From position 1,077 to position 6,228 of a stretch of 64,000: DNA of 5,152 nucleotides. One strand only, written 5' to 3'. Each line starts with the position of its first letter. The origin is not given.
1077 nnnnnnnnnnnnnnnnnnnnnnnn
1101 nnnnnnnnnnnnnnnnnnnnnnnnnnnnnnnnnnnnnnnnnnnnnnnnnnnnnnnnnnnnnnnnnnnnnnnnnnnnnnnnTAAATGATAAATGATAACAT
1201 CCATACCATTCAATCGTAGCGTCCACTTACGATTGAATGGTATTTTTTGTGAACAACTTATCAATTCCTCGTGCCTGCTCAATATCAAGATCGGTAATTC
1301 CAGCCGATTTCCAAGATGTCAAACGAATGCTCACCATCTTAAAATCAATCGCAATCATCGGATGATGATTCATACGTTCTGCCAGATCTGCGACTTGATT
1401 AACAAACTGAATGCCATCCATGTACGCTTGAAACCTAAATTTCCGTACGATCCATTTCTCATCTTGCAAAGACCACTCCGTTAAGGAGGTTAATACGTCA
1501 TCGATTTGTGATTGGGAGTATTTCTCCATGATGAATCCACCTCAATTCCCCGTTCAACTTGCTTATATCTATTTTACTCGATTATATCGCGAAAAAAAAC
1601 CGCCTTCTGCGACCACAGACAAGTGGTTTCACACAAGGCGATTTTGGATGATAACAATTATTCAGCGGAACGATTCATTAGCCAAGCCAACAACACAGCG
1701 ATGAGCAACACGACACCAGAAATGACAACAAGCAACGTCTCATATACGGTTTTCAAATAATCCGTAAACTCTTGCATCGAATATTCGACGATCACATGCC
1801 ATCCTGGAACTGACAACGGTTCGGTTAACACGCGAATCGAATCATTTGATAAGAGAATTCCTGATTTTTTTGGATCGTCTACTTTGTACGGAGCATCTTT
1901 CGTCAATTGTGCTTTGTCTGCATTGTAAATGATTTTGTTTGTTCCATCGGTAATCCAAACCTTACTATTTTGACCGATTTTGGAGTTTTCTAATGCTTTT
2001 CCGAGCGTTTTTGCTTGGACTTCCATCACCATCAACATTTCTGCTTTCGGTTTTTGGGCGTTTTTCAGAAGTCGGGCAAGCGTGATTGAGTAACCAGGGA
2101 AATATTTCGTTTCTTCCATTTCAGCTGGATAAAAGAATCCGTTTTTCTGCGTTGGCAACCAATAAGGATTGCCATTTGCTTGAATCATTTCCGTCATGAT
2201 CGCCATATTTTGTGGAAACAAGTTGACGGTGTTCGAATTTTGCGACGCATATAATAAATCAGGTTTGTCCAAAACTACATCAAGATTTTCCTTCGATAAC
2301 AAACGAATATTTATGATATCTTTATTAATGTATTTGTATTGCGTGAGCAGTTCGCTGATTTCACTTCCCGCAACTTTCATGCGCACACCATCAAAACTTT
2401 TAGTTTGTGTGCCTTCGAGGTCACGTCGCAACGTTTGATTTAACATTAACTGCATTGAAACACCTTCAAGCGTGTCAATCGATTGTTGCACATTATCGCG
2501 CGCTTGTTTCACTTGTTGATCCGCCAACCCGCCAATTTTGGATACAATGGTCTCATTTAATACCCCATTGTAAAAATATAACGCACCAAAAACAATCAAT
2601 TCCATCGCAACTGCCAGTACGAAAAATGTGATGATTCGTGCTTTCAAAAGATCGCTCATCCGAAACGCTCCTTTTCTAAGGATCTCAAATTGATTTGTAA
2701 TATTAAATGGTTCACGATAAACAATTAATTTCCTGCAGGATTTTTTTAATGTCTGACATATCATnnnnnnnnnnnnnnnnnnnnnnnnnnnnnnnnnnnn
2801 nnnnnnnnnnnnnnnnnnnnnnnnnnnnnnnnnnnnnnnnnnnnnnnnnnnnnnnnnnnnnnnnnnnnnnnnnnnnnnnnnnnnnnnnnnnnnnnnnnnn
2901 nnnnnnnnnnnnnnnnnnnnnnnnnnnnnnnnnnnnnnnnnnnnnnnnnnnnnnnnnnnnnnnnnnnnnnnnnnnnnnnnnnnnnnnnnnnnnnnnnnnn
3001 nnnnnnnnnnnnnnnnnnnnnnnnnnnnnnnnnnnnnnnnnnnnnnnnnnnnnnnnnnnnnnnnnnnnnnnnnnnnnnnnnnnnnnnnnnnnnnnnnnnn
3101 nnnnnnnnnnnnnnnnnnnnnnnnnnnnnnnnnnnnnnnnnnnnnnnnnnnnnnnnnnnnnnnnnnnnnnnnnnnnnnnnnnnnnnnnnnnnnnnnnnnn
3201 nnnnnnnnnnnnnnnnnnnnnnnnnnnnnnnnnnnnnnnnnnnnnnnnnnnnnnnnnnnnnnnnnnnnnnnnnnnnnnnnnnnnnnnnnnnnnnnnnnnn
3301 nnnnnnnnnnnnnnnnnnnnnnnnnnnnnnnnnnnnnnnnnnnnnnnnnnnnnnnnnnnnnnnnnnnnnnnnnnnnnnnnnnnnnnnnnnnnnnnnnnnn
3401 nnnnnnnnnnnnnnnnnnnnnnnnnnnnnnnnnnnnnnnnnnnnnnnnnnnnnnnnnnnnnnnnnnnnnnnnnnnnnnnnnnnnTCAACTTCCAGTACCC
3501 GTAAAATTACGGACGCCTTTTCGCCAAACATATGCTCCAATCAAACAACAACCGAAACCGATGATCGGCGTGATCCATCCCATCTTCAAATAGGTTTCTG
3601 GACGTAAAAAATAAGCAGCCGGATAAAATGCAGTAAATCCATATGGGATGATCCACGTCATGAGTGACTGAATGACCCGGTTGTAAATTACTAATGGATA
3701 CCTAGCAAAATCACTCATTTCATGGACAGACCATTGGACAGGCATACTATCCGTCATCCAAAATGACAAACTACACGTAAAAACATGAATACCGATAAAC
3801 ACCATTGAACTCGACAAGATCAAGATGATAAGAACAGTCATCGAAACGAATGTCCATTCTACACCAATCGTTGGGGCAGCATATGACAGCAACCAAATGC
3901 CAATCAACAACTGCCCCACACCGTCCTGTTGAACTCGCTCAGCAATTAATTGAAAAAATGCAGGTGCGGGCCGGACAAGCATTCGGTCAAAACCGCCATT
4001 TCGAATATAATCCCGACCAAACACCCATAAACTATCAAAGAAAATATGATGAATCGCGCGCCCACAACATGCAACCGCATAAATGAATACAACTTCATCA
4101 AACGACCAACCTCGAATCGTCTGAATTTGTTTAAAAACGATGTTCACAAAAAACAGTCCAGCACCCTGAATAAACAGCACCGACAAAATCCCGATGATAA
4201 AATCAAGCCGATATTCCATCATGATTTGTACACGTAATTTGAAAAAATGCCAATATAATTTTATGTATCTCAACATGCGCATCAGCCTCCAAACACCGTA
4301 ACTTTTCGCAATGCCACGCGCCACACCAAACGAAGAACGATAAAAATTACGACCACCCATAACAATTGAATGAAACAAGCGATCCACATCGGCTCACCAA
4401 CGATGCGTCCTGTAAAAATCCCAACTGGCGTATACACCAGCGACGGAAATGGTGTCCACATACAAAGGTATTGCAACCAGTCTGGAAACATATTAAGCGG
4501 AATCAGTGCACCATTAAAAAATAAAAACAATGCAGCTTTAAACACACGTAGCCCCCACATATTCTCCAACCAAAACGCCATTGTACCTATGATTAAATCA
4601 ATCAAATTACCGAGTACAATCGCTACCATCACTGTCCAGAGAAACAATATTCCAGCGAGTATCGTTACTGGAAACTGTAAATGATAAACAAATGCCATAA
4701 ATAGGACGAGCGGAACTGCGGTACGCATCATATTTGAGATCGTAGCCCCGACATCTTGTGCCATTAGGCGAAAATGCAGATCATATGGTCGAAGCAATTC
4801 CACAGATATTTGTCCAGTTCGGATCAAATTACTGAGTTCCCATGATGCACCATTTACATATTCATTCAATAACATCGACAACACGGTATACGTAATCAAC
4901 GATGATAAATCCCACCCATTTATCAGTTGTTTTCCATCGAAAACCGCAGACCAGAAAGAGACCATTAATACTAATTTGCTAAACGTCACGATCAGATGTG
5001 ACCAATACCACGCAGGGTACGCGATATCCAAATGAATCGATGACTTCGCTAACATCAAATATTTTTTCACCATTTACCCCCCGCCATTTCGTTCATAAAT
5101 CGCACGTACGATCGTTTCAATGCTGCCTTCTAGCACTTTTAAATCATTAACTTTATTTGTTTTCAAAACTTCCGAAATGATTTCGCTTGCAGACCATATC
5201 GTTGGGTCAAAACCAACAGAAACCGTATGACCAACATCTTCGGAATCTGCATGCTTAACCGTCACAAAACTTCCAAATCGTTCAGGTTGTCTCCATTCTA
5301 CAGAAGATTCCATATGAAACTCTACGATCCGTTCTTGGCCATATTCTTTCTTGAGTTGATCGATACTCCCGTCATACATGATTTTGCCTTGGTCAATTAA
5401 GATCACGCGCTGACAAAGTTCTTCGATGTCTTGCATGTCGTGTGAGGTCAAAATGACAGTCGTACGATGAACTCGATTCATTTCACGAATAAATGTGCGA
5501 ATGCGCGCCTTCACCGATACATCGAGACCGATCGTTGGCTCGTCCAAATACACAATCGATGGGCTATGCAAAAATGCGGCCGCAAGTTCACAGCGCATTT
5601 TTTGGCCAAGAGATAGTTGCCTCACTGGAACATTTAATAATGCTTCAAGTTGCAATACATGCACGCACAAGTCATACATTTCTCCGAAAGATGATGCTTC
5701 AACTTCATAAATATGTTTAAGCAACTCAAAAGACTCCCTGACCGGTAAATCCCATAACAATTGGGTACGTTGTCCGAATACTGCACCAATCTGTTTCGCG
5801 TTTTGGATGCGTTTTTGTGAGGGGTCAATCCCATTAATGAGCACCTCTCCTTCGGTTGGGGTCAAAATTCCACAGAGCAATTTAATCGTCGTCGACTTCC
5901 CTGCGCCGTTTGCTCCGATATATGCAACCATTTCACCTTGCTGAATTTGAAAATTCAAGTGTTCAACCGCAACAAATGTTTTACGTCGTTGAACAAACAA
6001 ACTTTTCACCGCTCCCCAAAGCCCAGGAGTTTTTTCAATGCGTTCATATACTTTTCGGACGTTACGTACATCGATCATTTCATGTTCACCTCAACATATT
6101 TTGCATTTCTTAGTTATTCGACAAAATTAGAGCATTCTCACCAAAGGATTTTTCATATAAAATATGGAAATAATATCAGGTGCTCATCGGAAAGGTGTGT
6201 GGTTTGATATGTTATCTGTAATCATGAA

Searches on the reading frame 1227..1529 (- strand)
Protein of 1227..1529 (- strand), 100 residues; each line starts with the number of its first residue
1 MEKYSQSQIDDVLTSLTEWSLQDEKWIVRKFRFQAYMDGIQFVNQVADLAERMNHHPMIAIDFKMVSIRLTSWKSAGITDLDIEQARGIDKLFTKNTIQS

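Call 55: search_protein_families(library=pfam, proteins=[window:1227-1529:-], max_evalue=0.05)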
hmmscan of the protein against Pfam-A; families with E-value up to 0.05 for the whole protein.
window:1227-1529:- (100 aa): 1 family
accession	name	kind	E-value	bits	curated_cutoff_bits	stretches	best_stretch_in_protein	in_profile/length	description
PF01329.24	Pterin_4a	-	4e-25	88.2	26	1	3-92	2-91/91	Pterin 4 alpha carbinolamine dehydratase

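Call 60: find_encoding_contigs(protein=window:1227-1529:-, flank=10000, max_places=3)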
Protein window:1227-1529:- (100 aa): 4 contigs read that carry it; 3 places shown.
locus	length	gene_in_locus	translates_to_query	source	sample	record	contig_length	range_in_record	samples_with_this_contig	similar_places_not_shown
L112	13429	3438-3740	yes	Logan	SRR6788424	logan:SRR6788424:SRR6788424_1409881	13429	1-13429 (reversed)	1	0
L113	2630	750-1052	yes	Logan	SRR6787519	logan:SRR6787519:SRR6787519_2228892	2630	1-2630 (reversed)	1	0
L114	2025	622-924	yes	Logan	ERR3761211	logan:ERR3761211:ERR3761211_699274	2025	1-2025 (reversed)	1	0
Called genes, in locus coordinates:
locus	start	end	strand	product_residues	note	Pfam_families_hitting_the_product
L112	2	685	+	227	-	?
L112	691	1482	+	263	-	PF06182:ABC2_membrane_6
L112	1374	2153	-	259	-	PF01522:Polysacc_deac_1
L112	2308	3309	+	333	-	PF02743:dCache_1 (weak)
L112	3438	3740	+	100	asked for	PF01329:Pterin_4a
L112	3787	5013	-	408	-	PF07992:Pyr_redox_2 (weak), PF00070:Pyr_redox (weak), PF00890:FAD_binding_2, PF01134:GIDA (faint), PF01266:DAO, PF13450:NAD_binding_8 (faint)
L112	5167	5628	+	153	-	PF01934:HepT-like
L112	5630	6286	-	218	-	PF01081:Aldolase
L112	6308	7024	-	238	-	-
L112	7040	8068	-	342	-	PF00899:ThiF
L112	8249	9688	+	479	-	PF02872:5_nucleotid_C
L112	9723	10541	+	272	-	PF02673:BacA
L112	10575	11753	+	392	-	PF04055:Radical_SAM, PF08756:YfkB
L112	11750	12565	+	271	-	PF22435:MRM3-like_sub_bind, PF08032:SpoU_sub_bind, PF00588:SpoU_methylase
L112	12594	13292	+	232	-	PF09560:Spore_YunB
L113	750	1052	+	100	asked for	PF01329:Pterin_4a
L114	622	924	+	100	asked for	PF01329:Pterin_4a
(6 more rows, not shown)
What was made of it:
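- The organism carries a sporulation gene (Spore_YunB, call 60).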

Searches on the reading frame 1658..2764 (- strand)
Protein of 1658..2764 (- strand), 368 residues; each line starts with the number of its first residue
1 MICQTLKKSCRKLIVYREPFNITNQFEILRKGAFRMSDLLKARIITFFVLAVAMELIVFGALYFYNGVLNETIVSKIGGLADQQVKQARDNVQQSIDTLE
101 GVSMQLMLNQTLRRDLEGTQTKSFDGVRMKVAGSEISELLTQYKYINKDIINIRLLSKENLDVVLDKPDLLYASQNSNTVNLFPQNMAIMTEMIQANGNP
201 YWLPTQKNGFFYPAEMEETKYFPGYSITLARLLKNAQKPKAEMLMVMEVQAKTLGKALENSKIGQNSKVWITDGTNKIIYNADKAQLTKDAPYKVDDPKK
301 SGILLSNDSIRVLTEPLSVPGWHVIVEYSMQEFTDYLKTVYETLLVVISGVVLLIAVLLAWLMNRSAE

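Call 18: search_protein_families(library=pfam, proteins=[window:1658-2764:-], max_evalue=0.001)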
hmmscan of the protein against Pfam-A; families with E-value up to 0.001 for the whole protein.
window:1658-2764:- (368 aa): 1 family
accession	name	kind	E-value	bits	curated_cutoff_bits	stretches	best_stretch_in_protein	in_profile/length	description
PF02743.24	dCache_1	-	3.1e-07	30.6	45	1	72-327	2-240/240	Cache domain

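Call 48: find_encoding_contigs(protein=window:1658-2764:-, flank=10000, max_places=2)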
Protein window:1658-2764:- (368 aa): no gene with exactly this product is on record in the collection.

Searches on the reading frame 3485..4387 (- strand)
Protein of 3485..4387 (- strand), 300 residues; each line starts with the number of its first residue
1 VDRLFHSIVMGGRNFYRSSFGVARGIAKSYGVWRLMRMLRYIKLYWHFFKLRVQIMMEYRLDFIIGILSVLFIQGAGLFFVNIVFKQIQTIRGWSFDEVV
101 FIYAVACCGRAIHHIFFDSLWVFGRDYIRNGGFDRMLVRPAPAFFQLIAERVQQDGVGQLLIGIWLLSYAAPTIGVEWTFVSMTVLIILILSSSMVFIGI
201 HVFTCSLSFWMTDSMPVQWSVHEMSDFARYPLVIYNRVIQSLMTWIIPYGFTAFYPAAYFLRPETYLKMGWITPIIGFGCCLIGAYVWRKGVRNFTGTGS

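Call 18: search_protein_families(library=pfam, proteins=[window:3485-4387:-], max_evalue=0.001)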
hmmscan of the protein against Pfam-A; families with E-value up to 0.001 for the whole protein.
window:3485-4387:- (300 aa): 1 family
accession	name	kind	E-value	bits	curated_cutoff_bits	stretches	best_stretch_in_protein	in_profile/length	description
PF06182.17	ABC2_membrane_6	-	5e-49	167.6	22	1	72-299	2-229/229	ABC-2 family transporter protein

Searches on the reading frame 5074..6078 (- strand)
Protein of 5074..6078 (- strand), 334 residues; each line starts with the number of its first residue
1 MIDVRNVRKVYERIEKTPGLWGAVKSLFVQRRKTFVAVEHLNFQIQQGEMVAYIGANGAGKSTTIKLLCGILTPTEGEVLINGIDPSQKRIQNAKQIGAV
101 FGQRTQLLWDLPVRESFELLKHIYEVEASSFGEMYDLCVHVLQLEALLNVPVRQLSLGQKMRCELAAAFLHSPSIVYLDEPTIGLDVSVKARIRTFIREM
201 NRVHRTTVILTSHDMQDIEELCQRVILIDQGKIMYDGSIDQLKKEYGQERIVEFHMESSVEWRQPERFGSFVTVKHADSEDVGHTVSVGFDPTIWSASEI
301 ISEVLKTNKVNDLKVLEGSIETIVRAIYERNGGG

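Call 18: search_protein_families(library=pfam, proteins=[window:5074-6078:-], max_evalue=0.001)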
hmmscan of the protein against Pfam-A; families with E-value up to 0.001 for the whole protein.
window:5074-6078:- (334 aa): 2 families
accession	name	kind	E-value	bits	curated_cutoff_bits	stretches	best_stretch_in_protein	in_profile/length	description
PF00005.33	ABC_tran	-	2.2e-27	96.7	25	1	39-182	2-136/137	ABC transporter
PF13304.12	AAA_21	-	5e-13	50.2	27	1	138-214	221-299/304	AAA domain, putative AbiEii toxin, Type IV TA system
